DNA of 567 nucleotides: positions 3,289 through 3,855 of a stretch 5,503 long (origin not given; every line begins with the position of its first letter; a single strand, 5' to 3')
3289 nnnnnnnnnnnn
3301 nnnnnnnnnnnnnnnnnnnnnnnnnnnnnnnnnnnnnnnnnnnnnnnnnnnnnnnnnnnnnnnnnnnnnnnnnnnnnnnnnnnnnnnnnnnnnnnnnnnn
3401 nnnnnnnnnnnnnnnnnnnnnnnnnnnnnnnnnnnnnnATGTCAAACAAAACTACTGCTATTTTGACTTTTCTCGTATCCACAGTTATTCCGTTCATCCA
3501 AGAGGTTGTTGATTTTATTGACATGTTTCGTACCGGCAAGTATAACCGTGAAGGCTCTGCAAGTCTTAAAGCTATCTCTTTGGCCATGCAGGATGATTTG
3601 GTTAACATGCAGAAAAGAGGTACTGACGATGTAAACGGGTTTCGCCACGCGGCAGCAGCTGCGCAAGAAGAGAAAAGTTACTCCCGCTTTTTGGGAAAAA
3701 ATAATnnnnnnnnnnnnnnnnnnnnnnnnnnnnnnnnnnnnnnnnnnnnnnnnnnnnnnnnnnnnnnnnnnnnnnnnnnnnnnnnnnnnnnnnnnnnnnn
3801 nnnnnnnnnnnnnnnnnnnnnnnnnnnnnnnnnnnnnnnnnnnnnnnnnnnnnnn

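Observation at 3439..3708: Free-standing 89-aa membrane protein between VP2 and rep: candidate single-gene lysis protein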

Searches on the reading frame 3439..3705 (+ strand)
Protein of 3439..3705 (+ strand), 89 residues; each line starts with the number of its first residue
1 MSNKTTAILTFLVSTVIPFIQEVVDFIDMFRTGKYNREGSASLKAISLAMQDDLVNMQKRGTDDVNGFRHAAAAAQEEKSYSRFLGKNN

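Call 3: search_protein_families(library=phrogs, proteins=[window:3439-3705:+], max_evalue=1)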
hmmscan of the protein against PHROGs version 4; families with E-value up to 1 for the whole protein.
window:3439-3705:+ (89 aa): 3 families
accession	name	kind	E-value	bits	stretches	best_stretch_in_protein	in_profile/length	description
phrog_23638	-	unknown function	1.5e-14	55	1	1-86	1-73/79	-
phrog_27365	-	unknown function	0.19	13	1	22-59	70-107/168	-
phrog_26527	-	unknown function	0.25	12.7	1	45-84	61-101/105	-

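Call 4: search_protein_families(library=pfam, proteins=[window:3439-3705:+], max_evalue=1)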
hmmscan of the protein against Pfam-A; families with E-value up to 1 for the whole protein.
window:3439-3705:+ (89 aa): 0 families

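Call 6: find_homologous_proteins(query=window:3439-3705:+, max_evalue=0.001)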
Query window:3439-3705:+ (89 aa): 88 proteins with E <= 0.001 among 89 candidates.
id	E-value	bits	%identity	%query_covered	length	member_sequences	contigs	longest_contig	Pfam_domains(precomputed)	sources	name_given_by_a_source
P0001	1.2e-48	180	98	100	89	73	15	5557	-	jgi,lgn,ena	jgi:hypothetical protein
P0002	1.0e-47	177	96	100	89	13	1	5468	-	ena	-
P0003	1.4e-47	176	96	100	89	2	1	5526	-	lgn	-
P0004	2.0e-47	176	96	100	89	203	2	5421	-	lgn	-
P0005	3.9e-47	175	96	100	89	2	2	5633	-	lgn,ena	-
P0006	4.0e-47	175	94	100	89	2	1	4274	-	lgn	-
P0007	4.6e-47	175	94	100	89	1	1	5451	-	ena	-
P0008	4.6e-47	175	94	100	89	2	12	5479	-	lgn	-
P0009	6.4e-47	174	94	100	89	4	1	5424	-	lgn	-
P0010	6.5e-47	174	94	100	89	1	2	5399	-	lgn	-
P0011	9.0e-47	174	94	100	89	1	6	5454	-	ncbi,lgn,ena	-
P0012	9.0e-47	174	93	100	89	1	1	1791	-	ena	-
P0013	1.7e-46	173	93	100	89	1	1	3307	-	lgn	-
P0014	2.4e-46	172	93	100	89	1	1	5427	-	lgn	-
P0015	2.8e-46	172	93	100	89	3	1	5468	-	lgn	-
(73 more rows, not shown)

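Call 7: search_dna_similar(query=window:3439-3705:+, collection=phages, mode=protein, max_evalue=0.01, max_rows=40)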
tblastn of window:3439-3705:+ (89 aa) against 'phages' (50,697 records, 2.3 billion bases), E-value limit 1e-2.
Records with a match: 20; places in all: 20; records where one place covers at least 80% of the query: 19.
Best place of each record, by identity: 60-80% 1; <60% 19.
By first word of the organism name: Microviridae 11; Gokushovirus 4; Human 3; Microvirus 2.
By host as written in the record: - 11; Homo sapiens 5; porcine 2; monkey 1; mink 1.
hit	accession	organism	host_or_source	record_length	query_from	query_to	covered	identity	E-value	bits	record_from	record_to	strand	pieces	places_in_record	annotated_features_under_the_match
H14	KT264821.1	Gokushovirus WZ-2015a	monkey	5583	1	88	99%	46.3%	4e-18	82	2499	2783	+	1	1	none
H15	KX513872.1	Human gut gokushovirus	Homo sapiens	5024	1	86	97%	40.4%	5e-8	54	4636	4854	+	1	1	hypothetical protein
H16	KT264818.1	Gokushovirus WZ-2015a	Homo sapiens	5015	1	86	97%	40.4%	6e-8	54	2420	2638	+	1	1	none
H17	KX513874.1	Human gut gokushovirus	Homo sapiens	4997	1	86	97%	40.2%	4e-7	51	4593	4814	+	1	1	hypothetical protein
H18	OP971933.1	Microviridae sp.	Human feces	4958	1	86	97%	39.3%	1e-8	56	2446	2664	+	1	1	VP2: DNA pilot protein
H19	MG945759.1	Microviridae sp.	human feces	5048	1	86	97%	39.3%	1e-7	53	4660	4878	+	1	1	similar to hypothetical protein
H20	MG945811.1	Microviridae sp.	pig feces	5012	1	86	97%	39.3%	1e-7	52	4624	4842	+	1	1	none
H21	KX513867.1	Human gut gokushovirus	Homo sapiens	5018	1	86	97%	39.3%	1e-7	52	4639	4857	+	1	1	hypothetical protein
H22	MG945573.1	Microviridae sp.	dog feces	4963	1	86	97%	39.3%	3e-7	51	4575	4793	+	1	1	similar to hypothetical protein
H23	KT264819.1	Gokushovirus WZ-2015a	Homo sapiens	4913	1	86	97%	39.3%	8e-7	50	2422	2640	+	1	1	VP2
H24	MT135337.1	Microvirus sp.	porcine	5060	1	88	99%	37.4%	3e-8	54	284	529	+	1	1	none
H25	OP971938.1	Microviridae sp.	Human feces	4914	1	86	97%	38.2%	3e-7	52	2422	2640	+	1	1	VP2: DNA pilot protein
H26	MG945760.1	Microviridae sp.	pig feces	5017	1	86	97%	38.2%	3e-7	52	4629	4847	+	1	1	none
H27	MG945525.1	Microviridae sp.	pig feces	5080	1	88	99%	35.2%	1e-7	52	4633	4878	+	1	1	none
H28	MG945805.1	Microviridae sp.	pig feces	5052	1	88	99%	35.2%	3e-8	54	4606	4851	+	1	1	none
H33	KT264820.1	Gokushovirus WZ-2015a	mink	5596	1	28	31%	75.0%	6e-5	45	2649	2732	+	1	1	none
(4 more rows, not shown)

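Call 9: find_related_loci(query=A1, collection=viral_contigs, flank=6000)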
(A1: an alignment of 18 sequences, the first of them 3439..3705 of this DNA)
Query A1 (89 aa) in viral_contigs; peptide patterns used: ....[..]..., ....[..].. (x = any residue, [..] = any of these).
401 stretches matched a pattern; 241 encode a relative of the query (tblastn E <= 1e-3); the best 80 are kept; 80 distinct loci.
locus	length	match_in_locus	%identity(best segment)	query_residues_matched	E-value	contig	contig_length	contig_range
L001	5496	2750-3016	98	1-89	6e-57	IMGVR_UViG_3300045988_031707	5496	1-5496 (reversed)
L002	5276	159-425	94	1-89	9e-56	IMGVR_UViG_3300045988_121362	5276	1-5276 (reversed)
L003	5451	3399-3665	97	1-89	5e-56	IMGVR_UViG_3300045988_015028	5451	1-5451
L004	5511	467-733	97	1-89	8e-56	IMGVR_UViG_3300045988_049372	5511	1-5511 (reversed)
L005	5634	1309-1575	97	1-89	9e-56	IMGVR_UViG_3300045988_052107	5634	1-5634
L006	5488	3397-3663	98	1-89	5e-56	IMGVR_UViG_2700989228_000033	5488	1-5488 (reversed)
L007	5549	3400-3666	97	1-89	2e-55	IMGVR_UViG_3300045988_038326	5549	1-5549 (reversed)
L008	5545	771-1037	94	1-89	2e-54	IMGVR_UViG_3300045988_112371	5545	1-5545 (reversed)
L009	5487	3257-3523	93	1-89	2e-54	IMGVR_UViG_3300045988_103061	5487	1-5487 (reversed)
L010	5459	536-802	94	1-89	5e-54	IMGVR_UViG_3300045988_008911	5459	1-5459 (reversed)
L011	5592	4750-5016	93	1-89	9e-54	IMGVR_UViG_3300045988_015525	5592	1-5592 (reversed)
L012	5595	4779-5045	93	1-89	9e-54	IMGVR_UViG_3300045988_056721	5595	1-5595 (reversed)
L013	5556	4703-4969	91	1-89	7e-53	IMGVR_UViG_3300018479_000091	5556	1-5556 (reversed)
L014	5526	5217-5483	92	1-89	1e-52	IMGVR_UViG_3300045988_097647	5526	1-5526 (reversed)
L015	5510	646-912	94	1-89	2e-48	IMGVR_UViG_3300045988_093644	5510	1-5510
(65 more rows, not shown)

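Call 17: get_annotated_region(hit=H14, flank=6000)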
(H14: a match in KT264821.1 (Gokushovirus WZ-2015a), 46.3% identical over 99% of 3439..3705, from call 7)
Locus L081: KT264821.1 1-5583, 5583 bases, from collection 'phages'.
description: Gokushovirus WZ-2015a isolate 73Mky18, complete genome.
organism: Gokushovirus WZ-2015a (NCBI taxid 1758150)
taxonomy: Viruses; Monodnaviria; Sangervirae; Phixviricota; Malgrandaviricetes; Petitvirales; Microviridae; Gokushovirinae
host: monkey; source: feces; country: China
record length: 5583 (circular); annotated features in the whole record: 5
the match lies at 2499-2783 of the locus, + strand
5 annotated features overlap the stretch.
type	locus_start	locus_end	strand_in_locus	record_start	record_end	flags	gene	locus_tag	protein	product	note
CDS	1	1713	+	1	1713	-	-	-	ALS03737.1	VP1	-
CDS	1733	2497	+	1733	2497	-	-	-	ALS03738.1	VP2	-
CDS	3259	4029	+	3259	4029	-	-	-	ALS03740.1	VP4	-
CDS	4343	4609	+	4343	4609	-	-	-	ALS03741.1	VP5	-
CDS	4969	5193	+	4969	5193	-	-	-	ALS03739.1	VP3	-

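Call 18: get_annotated_region(hit=H15, flank=6000)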
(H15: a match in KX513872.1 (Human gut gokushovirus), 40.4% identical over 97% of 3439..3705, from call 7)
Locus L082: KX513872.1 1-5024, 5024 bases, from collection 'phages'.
description: Human gut gokushovirus isolate SH-CHD9, complete genome.
organism: Human gut gokushovirus (NCBI taxid 1986031)
taxonomy: Viruses; Monodnaviria; Sangervirae; Phixviricota; Malgrandaviricetes; Petitvirales; Microviridae; Gokushovirinae
host: Homo sapiens; source: human gut; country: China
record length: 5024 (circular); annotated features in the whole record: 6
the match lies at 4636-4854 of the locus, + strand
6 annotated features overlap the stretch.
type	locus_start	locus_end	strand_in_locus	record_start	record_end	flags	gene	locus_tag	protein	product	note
CDS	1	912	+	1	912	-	-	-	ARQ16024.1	putative VP4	-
CDS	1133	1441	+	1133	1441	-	-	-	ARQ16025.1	putative VP5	-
CDS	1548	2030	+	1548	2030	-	-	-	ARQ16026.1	putative VP3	-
CDS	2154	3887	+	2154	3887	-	-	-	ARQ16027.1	putative VP1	-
CDS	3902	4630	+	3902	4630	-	-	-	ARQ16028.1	putative VP2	-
CDS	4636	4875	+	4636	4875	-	-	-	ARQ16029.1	hypothetical protein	-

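Call 21: predict_structure(alignment_id=A1)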
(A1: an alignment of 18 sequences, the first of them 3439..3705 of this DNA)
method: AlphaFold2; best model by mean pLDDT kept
length: 89 residues; sequences in the alignment: 18
mean_pLDDT: 64.4   pTM: 0.38
mean pLDDT of the five models: 64.4, 64.0, 63.8, 62.5, 62.1
residues with pLDDT >= 90: 0; 70-90: 38; 50-70: 30; < 50: 21
segments of 3 or more residues with pLDDT < 50: 62-81
pLDDT, mean of each block of 10 residues (from residue 1): 73 83 78 63 71 67 45 46 53
secondary structure, 60 per line:
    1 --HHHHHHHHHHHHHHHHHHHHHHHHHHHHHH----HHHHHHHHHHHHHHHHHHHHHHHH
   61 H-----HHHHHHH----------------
elements in order: H3-32 H37-61 H67-73

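Call 23: search_protein_representatives(alignment_id=A1)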
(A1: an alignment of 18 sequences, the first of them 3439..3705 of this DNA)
Query: 18 sequences, 90 profile positions. Proteins with E-value up to 0.001 (for the whole library): 27; up to 1e-10: 14; up to 1e-30: 3. The best 27 are listed.
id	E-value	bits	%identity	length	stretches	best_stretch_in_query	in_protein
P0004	2.6e-43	162.4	-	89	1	1-90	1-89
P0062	8.4e-35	135.1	-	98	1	1-75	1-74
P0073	1.0e-32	128.4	-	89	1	1-82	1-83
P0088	1.0e-24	102.7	-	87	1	1-88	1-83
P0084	3.3e-24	101.1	-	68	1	1-48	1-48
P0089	9.7e-22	93.2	-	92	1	1-87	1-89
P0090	4.0e-19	84.8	-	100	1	1-87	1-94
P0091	5.2e-19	84.5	-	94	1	1-88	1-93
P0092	1.7e-18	82.8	-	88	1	5-88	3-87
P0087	1.5e-16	76.6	-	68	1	1-38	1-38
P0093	4.4e-11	59.1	-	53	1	1-47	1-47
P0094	4.4e-11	59.0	-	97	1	1-88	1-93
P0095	5.9e-11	58.6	-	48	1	1-33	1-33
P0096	7.5e-11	58.3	-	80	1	1-61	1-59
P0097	1.3e-10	57.6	-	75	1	2-58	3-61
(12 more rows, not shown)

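Call 26: find_related_loci(query=A1, collection=genome_contigs, flank=8000)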
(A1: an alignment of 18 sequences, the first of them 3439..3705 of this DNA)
Query A1 (89 aa) in genome_contigs; peptide patterns used: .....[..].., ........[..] (x = any residue, [..] = any of these).
130 stretches matched a pattern; 1 encode a relative of the query (tblastn E <= 1e-3); 1 distinct loci.
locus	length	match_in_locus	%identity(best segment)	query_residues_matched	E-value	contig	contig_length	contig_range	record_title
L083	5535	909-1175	96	1-89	4e-57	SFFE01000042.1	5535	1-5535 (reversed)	MAG: Clostridiales bacterium isolate W0P39.002 Contig7630, whole genome shotgun sequence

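Call 29: fold_search(model_id=the predicted structure, library=pdb)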
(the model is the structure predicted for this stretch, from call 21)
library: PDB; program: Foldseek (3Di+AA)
matches with E <= 10: 111; with E <= 0.001: 0
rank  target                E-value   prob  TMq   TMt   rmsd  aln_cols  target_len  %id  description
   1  8qfd_h                6.0e-01  0.69  0.51  0.39   6.3        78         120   10  UFL1 E3 ligase bound 60S ribosome (released 2024-02-21)
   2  9v1i_li               9.6e-01  0.54  0.50  0.38   6.5        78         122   12  Cryo- EM structure of ribosomal large subunit (LSU) from Entamoeba histolytica at 2.8 angstrom resolution (released 2025-10-08)
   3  9c7z_A                1.0e+00  0.66  0.47  0.60   3.6        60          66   12  Hallucinated C3 protein assembly HALC3_919 (released 2025-05-21)
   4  7ls1_b2               1.0e+00  0.54  0.51  0.39   6.4        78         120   10  80S ribosome from mouse bound to eEF2 (Class II) (released 2021-11-03)
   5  8azw_n                1.1e+00  0.51  0.50  0.38   6.4        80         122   14  Cryo-EM structure of the plant 60S subunit (released 2023-06-07)
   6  7qiw_j                1.1e+00  0.25  0.40  0.31   7.0        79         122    6  Specific features and methylation sites of a plant ribosome. 60S ribosomal subunit. (released 2022-07-13)
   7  9c7z_B                1.2e+00  0.63  0.47  0.61   3.9        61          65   11  Hallucinated C3 protein assembly HALC3_919 (released 2025-05-21)
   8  7oyc_h1               1.4e+00  0.44  0.50  0.39   6.4        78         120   10  Cryo-EM structure of the Xenopus egg 80S ribosome (released 2022-07-20)
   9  7ui9_j                1.4e+00  0.15  0.37  0.25  13.2        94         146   13  Core Mediator-PICearly (Copy A) (released 2023-02-15)
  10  7enc_c                1.4e+00  0.14  0.35  0.16  12.7       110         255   14  TFIID-based PIC-Mediator holo-complex in fully-assembled state (hPIC-MED) (released 2021-05-26)
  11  7ena_c                1.4e+00  0.14  0.35  0.15  12.6       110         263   14  TFIID-based PIC-Mediator holo-complex in pre-assembled state (pre-hPIC-MED) (released 2021-05-26)
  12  6azr_A                1.8e+00  0.28  0.44  0.21   4.2        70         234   11  Crystal structure of the T264A HK853cp-BeF3-RR468 complex (released 2017-12-27)
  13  8esq_h                2.2e+00  0.30  0.49  0.38   6.3        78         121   12  Ytm1 associated nascent 60S ribosome State 2 (released 2022-11-30)
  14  8rxh_La               2.2e+00  0.18  0.43  0.33   6.8        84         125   15  CRYO-EM STRUCTURE OF LEISHMANIA MAJOR 80S RIBOSOME WITH A/P/E-site tRNA AND mRNA : PARENTAL STRAIN (released 2024-05-15)
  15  7oyd_h                2.3e+00  0.30  0.50  0.39   6.4        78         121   10  Cryo-EM structure of a rabbit 80S ribosome with zebrafish Dap1b (released 2022-07-20)
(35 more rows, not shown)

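Call 30: get_annotated_region(hit=H18, flank=6000)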
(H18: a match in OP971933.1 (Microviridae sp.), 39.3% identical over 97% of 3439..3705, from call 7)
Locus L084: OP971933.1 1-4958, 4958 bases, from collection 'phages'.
description: Microviridae sp. isolate LMM67713, complete genome.
organism: Microviridae sp. (NCBI taxid 2202644)
taxonomy: Viruses; Monodnaviria; Sangervirae; Phixviricota; Malgrandaviricetes; Petitvirales; Microviridae
host: -; source: Human feces; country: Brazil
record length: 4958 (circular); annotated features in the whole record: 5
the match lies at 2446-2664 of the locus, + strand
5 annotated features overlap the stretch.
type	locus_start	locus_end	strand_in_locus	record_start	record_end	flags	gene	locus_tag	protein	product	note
CDS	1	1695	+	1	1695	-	VP1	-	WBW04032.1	major capsid protein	-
CDS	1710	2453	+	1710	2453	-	VP2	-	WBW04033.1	DNA pilot protein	-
CDS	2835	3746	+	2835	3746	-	VP4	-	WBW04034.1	replication protein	-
CDS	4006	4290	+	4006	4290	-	VP5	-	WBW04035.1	DNA binding protein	-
CDS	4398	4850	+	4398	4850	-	VP3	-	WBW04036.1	scaffolding protein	-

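Call 31: get_annotated_region(hit=H23, flank=6000)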
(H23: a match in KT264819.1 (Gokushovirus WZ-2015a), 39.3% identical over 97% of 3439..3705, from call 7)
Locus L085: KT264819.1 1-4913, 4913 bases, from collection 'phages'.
description: Gokushovirus WZ-2015a isolate 71Chd502-1, complete genome.
organism: Gokushovirus WZ-2015a (NCBI taxid 1758150)
taxonomy: Viruses; Monodnaviria; Sangervirae; Phixviricota; Malgrandaviricetes; Petitvirales; Microviridae; Gokushovirinae
host: Homo sapiens; source: feces; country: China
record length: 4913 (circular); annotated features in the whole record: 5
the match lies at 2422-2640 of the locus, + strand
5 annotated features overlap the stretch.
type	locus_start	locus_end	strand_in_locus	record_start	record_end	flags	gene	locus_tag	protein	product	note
CDS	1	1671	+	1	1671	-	-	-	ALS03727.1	VP1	-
CDS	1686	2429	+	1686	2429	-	-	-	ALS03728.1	VP2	-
CDS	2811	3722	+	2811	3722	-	-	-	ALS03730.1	VP4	-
CDS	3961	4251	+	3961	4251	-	-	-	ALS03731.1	VP5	-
CDS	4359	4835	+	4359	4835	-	-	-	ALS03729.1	VP3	-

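Call 44: get_annotated_region(hit=H33, flank=6000)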
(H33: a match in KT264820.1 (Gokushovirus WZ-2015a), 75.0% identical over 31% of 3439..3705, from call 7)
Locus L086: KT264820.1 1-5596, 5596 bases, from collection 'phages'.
description: Gokushovirus WZ-2015a isolate 72Mk01, complete genome.
organism: Gokushovirus WZ-2015a (NCBI taxid 1758150)
taxonomy: Viruses; Monodnaviria; Sangervirae; Phixviricota; Malgrandaviricetes; Petitvirales; Microviridae; Gokushovirinae
host: mink; source: feces; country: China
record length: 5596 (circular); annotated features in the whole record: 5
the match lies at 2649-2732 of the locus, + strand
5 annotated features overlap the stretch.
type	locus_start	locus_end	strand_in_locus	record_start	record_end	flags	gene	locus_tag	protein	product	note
CDS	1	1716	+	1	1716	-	-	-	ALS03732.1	VP1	-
CDS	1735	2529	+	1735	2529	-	-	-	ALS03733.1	VP2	-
CDS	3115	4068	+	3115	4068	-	-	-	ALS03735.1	VP4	-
CDS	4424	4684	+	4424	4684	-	-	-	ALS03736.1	VP5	-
CDS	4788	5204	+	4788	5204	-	-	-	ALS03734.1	VP3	-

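Call 46: search_protein_families(library=pfam, alignment_id=A1, max_evalue=10)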
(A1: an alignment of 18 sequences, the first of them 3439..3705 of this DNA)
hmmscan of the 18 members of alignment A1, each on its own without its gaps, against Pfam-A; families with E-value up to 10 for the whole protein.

A. member 1, window:3439-3705:+ (89 aa): 0 families

B. families by the number of members that match (of 18 scanned): 6 families
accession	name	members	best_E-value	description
PF21228.3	RuBisCO_activase_AAA_helical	3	0.027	Ribulose bisphosphate carboxylase/oxygenase activase, AAA, helical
PF09239.17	Topo-VIb_trans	2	0.074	Topoisomerase VI B subunit, transducer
PF13129.11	DUF3953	2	0.22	Protein of unknown function (DUF3953)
PF04691.17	ApoC-I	1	0.026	Apolipoprotein C-I (ApoC-1)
PF02824.27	TGS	1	0.049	TGS domain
PF00981.22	Rota_NS53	1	0.22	Rotavirus RNA-binding Protein 53 (NS53)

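Call 47: search_solved_structures(query=A1, max_evalue=10)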
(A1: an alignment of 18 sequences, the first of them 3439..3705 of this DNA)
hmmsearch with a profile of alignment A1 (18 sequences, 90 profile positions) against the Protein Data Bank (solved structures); distinct sequences matched with E-value up to 10: 5.
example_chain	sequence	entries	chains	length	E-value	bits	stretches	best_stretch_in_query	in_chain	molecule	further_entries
2m7g_A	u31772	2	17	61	0.65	13.6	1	10-55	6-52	Geopilin domain 1 protein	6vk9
7tgg_A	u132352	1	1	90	1.2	12.8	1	7-55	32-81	Geopilin domain 1 protein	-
8k9q_A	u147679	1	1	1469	3.4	11.3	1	5-19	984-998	GPI inositol-deacylase,fused thermostable green fluorescent protein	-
8k9t_A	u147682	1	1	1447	4.1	11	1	5-19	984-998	GPI inositol-deacylase,MCherry protein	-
8k9r_A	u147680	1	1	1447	4.1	11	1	5-19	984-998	GPI inositol-deacylase,MCherry protein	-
